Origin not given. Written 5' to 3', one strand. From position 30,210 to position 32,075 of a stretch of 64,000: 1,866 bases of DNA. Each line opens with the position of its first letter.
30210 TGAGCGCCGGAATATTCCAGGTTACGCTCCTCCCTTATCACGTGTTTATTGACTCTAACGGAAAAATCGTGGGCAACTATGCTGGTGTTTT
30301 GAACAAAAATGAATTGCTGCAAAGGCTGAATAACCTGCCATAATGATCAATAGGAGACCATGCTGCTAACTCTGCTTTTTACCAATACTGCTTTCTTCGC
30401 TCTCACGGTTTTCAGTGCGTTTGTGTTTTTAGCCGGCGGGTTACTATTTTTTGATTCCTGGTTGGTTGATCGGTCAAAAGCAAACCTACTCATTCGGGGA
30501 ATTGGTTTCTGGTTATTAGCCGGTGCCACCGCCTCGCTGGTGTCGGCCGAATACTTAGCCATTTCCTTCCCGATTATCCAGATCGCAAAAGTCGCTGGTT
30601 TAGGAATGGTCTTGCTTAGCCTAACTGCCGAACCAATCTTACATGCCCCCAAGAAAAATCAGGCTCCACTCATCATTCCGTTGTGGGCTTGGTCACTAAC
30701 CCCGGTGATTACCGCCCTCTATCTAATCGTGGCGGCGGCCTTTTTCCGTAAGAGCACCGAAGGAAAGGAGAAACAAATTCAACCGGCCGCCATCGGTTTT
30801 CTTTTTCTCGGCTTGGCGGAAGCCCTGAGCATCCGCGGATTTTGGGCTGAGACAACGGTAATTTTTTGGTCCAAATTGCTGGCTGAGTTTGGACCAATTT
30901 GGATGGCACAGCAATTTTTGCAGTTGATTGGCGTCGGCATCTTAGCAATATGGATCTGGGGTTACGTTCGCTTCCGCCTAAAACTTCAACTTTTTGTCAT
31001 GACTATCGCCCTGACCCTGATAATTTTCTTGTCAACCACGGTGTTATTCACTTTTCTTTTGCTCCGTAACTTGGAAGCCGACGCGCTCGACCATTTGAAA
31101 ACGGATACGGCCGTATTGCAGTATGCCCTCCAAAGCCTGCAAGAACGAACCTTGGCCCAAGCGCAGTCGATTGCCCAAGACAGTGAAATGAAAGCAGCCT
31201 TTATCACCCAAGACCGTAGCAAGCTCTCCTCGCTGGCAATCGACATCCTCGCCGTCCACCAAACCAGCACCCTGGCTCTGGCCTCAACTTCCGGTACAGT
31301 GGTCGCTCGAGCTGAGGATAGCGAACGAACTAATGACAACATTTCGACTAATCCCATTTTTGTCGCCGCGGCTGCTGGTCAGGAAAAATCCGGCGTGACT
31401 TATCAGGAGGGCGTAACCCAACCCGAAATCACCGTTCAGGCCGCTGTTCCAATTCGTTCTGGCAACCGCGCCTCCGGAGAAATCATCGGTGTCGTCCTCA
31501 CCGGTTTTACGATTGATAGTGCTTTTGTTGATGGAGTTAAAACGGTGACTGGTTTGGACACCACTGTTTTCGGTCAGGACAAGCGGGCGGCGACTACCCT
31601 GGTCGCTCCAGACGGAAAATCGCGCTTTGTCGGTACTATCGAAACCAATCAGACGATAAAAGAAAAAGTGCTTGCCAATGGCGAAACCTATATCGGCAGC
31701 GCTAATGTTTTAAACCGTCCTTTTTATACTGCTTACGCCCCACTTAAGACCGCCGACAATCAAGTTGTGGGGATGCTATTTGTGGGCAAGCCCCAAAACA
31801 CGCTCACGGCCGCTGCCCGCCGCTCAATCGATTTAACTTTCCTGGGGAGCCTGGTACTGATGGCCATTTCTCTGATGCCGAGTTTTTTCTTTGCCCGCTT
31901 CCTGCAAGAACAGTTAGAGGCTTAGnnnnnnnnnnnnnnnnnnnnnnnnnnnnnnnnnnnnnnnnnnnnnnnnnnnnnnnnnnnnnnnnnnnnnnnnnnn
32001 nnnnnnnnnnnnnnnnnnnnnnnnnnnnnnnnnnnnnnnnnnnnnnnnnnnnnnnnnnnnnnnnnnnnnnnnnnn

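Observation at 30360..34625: Unusual signalling module: output-less Cache membrane sensor, receiver-only regulator, and a soluble FNR-like/PAS histidine kinase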

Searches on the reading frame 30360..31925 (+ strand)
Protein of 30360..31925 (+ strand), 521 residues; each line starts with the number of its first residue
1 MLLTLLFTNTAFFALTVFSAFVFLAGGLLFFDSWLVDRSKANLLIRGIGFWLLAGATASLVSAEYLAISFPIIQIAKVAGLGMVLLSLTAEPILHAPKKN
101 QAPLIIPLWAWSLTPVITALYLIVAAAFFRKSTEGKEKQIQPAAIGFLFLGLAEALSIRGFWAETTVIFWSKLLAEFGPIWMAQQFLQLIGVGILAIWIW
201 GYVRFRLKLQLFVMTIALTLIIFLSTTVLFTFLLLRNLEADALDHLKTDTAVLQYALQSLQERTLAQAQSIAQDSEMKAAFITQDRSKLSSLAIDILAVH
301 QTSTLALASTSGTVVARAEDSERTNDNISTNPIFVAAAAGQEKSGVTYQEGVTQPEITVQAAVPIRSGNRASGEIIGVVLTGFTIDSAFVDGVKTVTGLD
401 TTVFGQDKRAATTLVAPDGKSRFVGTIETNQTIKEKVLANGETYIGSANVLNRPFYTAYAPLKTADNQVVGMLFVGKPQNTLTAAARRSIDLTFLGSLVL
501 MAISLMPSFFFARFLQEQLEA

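Call 3: search_protein_families(library=pfam, proteins=[window:30360-31925:+], max_evalue=0.01)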
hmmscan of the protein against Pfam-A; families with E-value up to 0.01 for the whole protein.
window:30360-31925:+ (521 aa): 5 families
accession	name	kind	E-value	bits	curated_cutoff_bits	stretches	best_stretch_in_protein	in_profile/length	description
PF17202.10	sCache_3_3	-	4e-27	95.1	28.8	1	386-487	6-105/107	Single cache domain 3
PF17201.10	Cache_3-Cache_2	-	1.4e-20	74.2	27.7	1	386-493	87-198/299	Cache 3/Cache 2 fusion domain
PF14827.12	dCache_3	-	1.4e-17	64.5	25.7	1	252-480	14-236/239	Double sensory domain of two-component sensor kinase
PF17203.10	sCache_3_2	-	1.7e-13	51.3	28.4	2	389-487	43-136/140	Single cache domain 3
PF02743.24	dCache_1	-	8.3e-08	32.5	45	1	237-386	2-153/240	Cache domain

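Call 4: search_protein_families(library=ncbifam, proteins=[window:30360-31925:+], max_evalue=0.01)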
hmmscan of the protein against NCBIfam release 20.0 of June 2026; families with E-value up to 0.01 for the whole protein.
window:30360-31925:+ (521 aa): 1 family
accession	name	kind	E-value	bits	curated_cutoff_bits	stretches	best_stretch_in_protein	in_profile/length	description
NF008312.0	PRK11100.1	equivalog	0.0026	16.7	356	0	460-519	152-210/477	two-component system sensor histidine kinase CreC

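Call 11: find_homologous_proteins(query=window:30360-31925:+, max_evalue=0.001)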
Query window:30360-31925:+ (521 aa): 113 proteins with E <= 0.001 among 8000 candidates.
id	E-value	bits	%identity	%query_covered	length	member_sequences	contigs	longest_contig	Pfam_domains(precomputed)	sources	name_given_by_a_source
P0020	0.0e+0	1104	100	100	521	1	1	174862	PF17201.11,PF02743.25,PF14827.13,PF17202.11,PF17203.11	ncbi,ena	-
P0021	1.6e-193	662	58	100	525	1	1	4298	PF17201.11,PF02743.25,PF14827.13,PF17202.11,PF17203.11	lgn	-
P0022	6.1e-190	650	58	100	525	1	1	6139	PF17201.11,PF02743.25,PF14827.13,PF17202.11,PF17203.11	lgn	-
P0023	1.5e-189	649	56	100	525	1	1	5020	PF17201.11,PF02743.25,PF14827.13,PF17202.11,PF17203.11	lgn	-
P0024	4.2e-189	648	56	100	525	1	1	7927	PF17201.11,PF14827.13,PF17202.11,PF17203.11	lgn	-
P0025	4.9e-186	637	58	100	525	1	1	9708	PF17201.11,PF02743.25,PF14827.13,PF17202.11,PF17203.11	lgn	-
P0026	2.1e-185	635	58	100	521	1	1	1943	PF17201.11,PF02743.25,PF14827.13,PF17202.11,PF17203.11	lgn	-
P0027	9.3e-184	630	57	100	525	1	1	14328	PF17201.11,PF02743.25,PF14827.13,PF17202.11,PF17203.11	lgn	-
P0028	7.7e-181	620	54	100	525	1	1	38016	PF17201.11,PF14827.13,PF17202.11,PF17203.11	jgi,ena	-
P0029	2.3e-176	606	55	100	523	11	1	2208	PF17201.11,PF02743.25,PF14827.13,PF17202.11,PF17203.11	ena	-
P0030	3.1e-176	605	53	100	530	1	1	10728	PF17201.11,PF02743.25,PF14827.13,PF17202.11,PF17203.11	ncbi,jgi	-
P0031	3.4e-176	605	54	100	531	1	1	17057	PF17201.11,PF14827.13,PF17202.11,PF17203.11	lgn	-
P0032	5.6e-167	575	54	100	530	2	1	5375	PF17201.11,PF14827.13,PF17202.11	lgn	-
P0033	1.7e-164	566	52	100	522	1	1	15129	PF17201.11,PF02743.25,PF14827.13,PF05228.20,PF17202.11,PF17203.11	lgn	-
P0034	4.3e-164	565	52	100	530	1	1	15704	PF17201.11,PF14827.13,PF17202.11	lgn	-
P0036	6.4e-163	561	52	100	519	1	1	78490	PF17201.11,PF14827.13,PF17202.11,PF17203.11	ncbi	-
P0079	3.0e-136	473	47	100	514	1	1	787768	PF17201.11,PF14827.13,PF17202.11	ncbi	-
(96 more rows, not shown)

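Call 12: find_encoding_contigs(protein=P0020, flank=10000, max_places=3)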
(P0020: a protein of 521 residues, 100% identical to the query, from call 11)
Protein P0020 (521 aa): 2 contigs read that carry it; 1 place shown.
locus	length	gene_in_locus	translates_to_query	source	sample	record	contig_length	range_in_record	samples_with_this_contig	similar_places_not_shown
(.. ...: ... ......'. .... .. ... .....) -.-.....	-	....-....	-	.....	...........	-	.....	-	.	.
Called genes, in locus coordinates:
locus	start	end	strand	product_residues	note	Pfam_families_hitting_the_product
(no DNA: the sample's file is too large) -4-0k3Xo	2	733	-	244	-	?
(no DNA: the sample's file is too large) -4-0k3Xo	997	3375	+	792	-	PF19077:Big_13, PF13620:CarboxypepD_reg, PF00578:AhpC-TSA, PF08534:Redoxin (weak)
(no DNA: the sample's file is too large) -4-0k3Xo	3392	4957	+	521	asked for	PF02743:dCache_1, PF14827:dCache_3, PF17201:Cache_3-Cache_2, PF17202:sCache_3_3, PF17203:sCache_3_2 (weak)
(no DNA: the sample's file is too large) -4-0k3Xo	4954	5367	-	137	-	PF00072:Response_reg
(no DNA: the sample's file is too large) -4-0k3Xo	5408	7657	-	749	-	PF00989:PAS, PF08448:PAS_4, PF13426:PAS_9, PF08447:PAS_3, PF00989:PAS, PF08448:PAS_4, PF13426:PAS_9, PF00512:HisKA, +4 more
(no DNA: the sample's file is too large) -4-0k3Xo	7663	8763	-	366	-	PF04932:Wzy_C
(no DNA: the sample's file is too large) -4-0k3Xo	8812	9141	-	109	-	-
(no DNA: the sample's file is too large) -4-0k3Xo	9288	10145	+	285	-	-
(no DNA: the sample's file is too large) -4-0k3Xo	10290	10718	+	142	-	-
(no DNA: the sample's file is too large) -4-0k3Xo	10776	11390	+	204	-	PF02698:DUF218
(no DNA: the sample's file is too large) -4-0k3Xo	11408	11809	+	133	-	-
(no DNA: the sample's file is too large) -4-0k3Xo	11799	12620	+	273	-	-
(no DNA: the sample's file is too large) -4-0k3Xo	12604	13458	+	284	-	PF13578:Methyltransf_24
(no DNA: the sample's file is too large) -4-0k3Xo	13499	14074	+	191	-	PF00578:AhpC-TSA, PF08534:Redoxin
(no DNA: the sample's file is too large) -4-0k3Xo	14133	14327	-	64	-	-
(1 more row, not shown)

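Call 13: find_encoding_contigs(protein=P0036, flank=8000, max_places=2)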
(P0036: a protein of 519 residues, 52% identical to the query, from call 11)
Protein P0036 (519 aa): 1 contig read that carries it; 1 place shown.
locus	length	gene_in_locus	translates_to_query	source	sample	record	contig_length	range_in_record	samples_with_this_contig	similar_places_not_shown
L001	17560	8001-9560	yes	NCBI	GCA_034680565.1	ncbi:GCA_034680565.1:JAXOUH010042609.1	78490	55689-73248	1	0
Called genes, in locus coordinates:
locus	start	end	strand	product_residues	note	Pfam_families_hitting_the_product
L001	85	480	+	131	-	-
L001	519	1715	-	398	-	PF00595:PDZ (weak), PF13180:PDZ_2 (weak), PF17820:PDZ_6 (weak), PF03572:Peptidase_S41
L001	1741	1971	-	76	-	PF01084:Ribosomal_S18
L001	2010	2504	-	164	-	PF00436:SSB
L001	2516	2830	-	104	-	PF01250:Ribosomal_S6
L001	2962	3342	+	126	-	-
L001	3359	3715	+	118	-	-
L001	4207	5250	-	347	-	PF01926:MMR_HSR1, PF02421:FeoB_N, PF06071:YchF-GTPase_C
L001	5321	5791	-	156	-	PF13399:LytR_C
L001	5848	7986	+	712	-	PF19077:Big_13, PF13715:CarbopepD_reg_2 (faint), PF13620:CarboxypepD_reg (weak), PF00578:AhpC-TSA, PF08534:Redoxin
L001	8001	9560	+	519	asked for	PF17203:sCache_3_2 (faint), PF14827:dCache_3, PF17201:Cache_3-Cache_2, PF17202:sCache_3_3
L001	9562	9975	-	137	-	PF00072:Response_reg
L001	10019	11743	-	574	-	PF00989:PAS (weak), PF08447:PAS_3, PF13426:PAS_9 (weak), PF00512:HisKA, PF02518:HATPase_c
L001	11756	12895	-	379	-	PF13379:NMT1_2, PF09084:NMT1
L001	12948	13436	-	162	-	-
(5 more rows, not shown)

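Call 14: find_encoding_contigs(protein=P0079, flank=8000, max_places=2)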
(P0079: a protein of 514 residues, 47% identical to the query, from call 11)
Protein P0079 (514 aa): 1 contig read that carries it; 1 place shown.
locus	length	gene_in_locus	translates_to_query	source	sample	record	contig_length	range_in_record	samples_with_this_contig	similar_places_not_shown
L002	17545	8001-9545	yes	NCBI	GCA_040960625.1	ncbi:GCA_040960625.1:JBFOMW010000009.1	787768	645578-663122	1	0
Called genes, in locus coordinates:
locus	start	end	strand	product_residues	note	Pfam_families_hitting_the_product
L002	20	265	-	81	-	-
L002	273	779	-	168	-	-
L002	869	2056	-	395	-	PF00089:Trypsin, PF13365:Trypsin_2, PF00595:PDZ (weak), PF13180:PDZ_2, PF17820:PDZ_6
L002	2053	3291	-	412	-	PF22694:CtpB_N-like (weak), PF00595:PDZ, PF13180:PDZ_2, PF17820:PDZ_6, PF03572:Peptidase_S41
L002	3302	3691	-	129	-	-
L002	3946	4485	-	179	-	PF00436:SSB, PF22657:SSB_1 (weak)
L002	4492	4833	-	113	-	PF01250:Ribosomal_S6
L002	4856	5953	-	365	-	PF01926:MMR_HSR1, PF02421:FeoB_N, PF06071:YchF-GTPase_C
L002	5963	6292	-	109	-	-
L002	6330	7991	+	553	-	PF03404:Mo-co_dimer (faint), PF17957:Big_7 (faint), PF19077:Big_13, PF13620:CarboxypepD_reg (weak), PF00578:AhpC-TSA, PF08534:Redoxin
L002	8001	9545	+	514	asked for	PF14827:dCache_3, PF17201:Cache_3-Cache_2, PF17202:sCache_3_3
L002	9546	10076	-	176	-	PF00072:Response_reg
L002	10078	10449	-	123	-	PF00072:Response_reg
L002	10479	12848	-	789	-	PF00497:SBP_bac_3, PF08448:PAS_4 (faint), PF13426:PAS_9 (weak), PF00989:PAS, PF13188:PAS_8 (weak), PF13426:PAS_9, PF00512:HisKA, PF02518:HATPase_c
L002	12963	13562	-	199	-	-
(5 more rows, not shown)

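Call 20: find_related_loci(query=A2, collection=genome_contigs, flank=10000)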
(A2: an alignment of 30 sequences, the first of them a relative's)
Query A2 (521 aa) in genome_contigs; peptide patterns used: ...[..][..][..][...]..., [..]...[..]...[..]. (x = any residue, [..] = any of these).
107 stretches matched a pattern; 69 encode a relative of the query (tblastn E <= 1e-3); 69 distinct loci.
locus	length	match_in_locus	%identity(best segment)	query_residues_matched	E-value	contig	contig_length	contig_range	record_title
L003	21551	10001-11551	49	1-520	5e-160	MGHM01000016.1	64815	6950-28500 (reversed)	MAG: Candidatus Woesebacteria bacterium RIFCSPLOWO2_01_FULL_44_24b rifcsplowo2_01_scaffold_423, whole genome shotgun seq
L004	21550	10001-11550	47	1-521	2e-137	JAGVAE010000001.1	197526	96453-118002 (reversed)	MAG: Candidatus Woesebacteria bacterium isolate DeMMO6_57 c_000000010453, whole genome shotgun sequence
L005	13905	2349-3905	39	13-519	1e-108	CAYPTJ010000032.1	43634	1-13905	MAG TPA_asm: uncultured Candidatus Saccharibacteria bacterium isolate SRP118108_co2_314 genome assembly, contig: k141_45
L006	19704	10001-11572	36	7-520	8e-105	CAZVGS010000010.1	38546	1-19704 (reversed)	MAG TPA_asm: uncultured Gammaproteobacteria bacterium isolate binchicken_co16_182 genome assembly, contig: NODE_1748_len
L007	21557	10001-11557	38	13-520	2e-103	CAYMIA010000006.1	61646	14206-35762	MAG TPA_asm: uncultured Gammaproteobacteria bacterium isolate SRP200132_co1_145 genome assembly, contig: NODE_698_length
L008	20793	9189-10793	37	1-519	3e-103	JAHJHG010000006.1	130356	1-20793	MAG: Patescibacteria group bacterium isolate Modern_marine_planktonic.mb.16 Modern_marine_plan.mb.16_k141_637591, whole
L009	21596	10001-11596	36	1-519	3e-101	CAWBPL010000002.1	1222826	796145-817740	MAG: Candidatus Gottesmanbacteria bacterium isolate MFD01476.bin.2.135 genome assembly, contig: contig_74641, whole geno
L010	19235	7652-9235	36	7-520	2e-100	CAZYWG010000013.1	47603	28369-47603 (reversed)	MAG TPA_asm: uncultured Gammaproteobacteria bacterium isolate SRP200132_co1_187 genome assembly, contig: NODE_1177_lengt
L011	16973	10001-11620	36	1-520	2e-99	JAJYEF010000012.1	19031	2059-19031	MAG: bacterium isolate DBS1-1.bin22 NODE_4815_length_19031_cov_4.263172, whole genome shotgun sequence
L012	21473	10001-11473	37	29-520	2e-96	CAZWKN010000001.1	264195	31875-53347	MAG TPA_asm: uncultured Gammaproteobacteria bacterium isolate SRP192515_co1_359 genome assembly, contig: NODE_17_length_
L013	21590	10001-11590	34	1-518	3e-95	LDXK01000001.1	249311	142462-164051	MAG: candidate division WWE3 bacterium CSP1-7 XU08_C0001, whole genome shotgun sequence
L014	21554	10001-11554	34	13-520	1e-94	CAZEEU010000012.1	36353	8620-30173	MAG TPA_asm: uncultured Gammaproteobacteria bacterium isolate SRP286056_co1_676 genome assembly, contig: NODE_1217_lengt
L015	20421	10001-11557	36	13-520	7e-93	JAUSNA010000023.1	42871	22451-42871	MAG: Candidatus Levyibacteriota bacterium isolate E19_metabat.bin.104 E19_k141_607159, whole genome shotgun sequence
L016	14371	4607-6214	35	1-520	2e-92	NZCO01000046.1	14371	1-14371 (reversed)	MAG: bacterium isolate ARS1193 MHASMcontig_199673, whole genome shotgun sequence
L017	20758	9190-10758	33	10-519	1e-91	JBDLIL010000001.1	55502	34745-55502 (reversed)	MAG: Patescibacteria group bacterium isolate MAG029 MAG029_1, whole genome shotgun sequence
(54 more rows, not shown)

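Call 39: predict_structure(alignment_id=A2)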
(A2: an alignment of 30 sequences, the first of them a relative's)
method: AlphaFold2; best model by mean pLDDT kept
length: 521 residues; sequences in the alignment: 30
mean_pLDDT: 82.9   pTM: 0.64
mean pLDDT of the five models: 82.9, 80.4, 79.1, 78.8, 78.0
residues with pLDDT >= 90: 137; 70-90: 334; 50-70: 36; < 50: 14
segments of 3 or more residues with pLDDT < 50: 98-111
pLDDT, mean of each block of 10 residues (from residue 1): 74 87 90 85 90 87 64 84 87 58 33 70 86 80 91 75 66 74 89 92 82 84 84 84 87 91 92 89 88 90 89 88 84 89 90 87 84 84 90 86 92 79 85 92 89 87 90 89 74 79 81 76 70
secondary structure, 60 per line:
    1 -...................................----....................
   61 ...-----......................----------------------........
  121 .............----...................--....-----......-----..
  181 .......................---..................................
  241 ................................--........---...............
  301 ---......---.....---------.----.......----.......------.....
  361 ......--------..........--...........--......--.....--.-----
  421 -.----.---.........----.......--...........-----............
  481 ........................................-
elements in order: H2-36 H41-63 H69-90 H113-133 H138-156 H159-162 H168-173 H179-203 H207-272 H275-282 H286-300 E304-309 E313-317 H332-338 E343-349 E356-366 E375-384 H387-397 E400-405 E408-412 H431-439 E444-450 E453-463 E469-478 H479-520

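Call 43: fold_search(model_id=the predicted structure, library=pdb)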
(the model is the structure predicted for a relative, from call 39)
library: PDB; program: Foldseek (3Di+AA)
matches with E <= 10: 862; with E <= 0.001: 93
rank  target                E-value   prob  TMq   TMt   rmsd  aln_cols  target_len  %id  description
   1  9heh                  1.7e-07  1.00  0.25  0.39   9.5       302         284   16  Structure of the ligand binding domain of the chemoreceptor MkcA (DSOMK10_RS0100305) of Dickeya solani MK10 in complex w (released 2025-08-06)
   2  3by9_A                2.0e-06  1.00  0.32  0.59   7.0       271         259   12  Crystal structure of the V. cholerae Histidine Kinase DctB Sensor Domain (released 2008-08-12)
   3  3c38                  2.8e-06  1.00  0.33  0.71   5.1       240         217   10  Crystal structure of the periplasmic domain of Vibrio Cholerae LuxQ (released 2009-01-27)
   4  3e4o_A                3.7e-06  1.00  0.29  0.53   8.1       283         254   15  Crystal structure of succinate bound state DctB (released 2008-10-21)
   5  3e4p_B                5.8e-06  1.00  0.29  0.52   7.0       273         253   14  Crystal structure of malonate occupied DctB (released 2008-10-21)
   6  4xmr_B                6.0e-06  1.00  0.31  0.55   6.2       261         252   16  Crystal structure of the sensory domain of the Campylobacter jejuni chemoreceptor Tlp3 (CcmL) with isoleucine bound. (released 2015-11-04)
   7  9a5d_A                6.9e-06  1.00  0.19  0.16  50.9       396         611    8  Integrative model of WALK-YYCH by crosslinking MS and deep learning (released 2024-09-18)
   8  8py0_A                7.9e-06  1.00  0.18  0.59   1.5       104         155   28  Sensor domain of Oscillibacter ruminantium chemoreceptor in complex with formate. (released 2025-02-12)
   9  2hje                  9.4e-06  1.00  0.30  0.66   6.0       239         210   11  Crystal structure of Vibrio harveyi LuxQ periplasmic domain (released 2006-09-26)
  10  6w3r_A                1.0e-05  1.00  0.30  0.54   6.3       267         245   15  Crystal structure of ligand-binding domain of Campylobacter jejuni chemoreceptor Tlp3 in complex with 3-methylisoleuci (released 2020-05-20)
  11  6w3r_B                1.1e-05  1.00  0.32  0.57   5.9       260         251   16  Crystal structure of ligand-binding domain of Campylobacter jejuni chemoreceptor Tlp3 in complex with 3-methylisoleuci (released 2020-05-20)
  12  6w3o_A                1.1e-05  1.00  0.31  0.57   6.1       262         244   15  Crystal structure of ligand-binding domain of Campylobacter jejuni chemoreceptor Tlp3 in complex with 4-methylisoleuci (released 2020-05-20)
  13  2zbb_A                1.2e-05  1.00  0.27  0.48   8.5       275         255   15  P43 crystal of DctBp (released 2008-11-18)
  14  8py1_A                1.2e-05  1.00  0.18  0.59   1.6       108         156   35  Sensor domain of Asticcacaulis benevestitus chemoreceptor in complex with formate. (released 2025-02-12)
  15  3by9_B                1.3e-05  1.00  0.32  0.58   7.0       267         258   13  Crystal structure of the V. cholerae Histidine Kinase DctB Sensor Domain (released 2008-08-12)
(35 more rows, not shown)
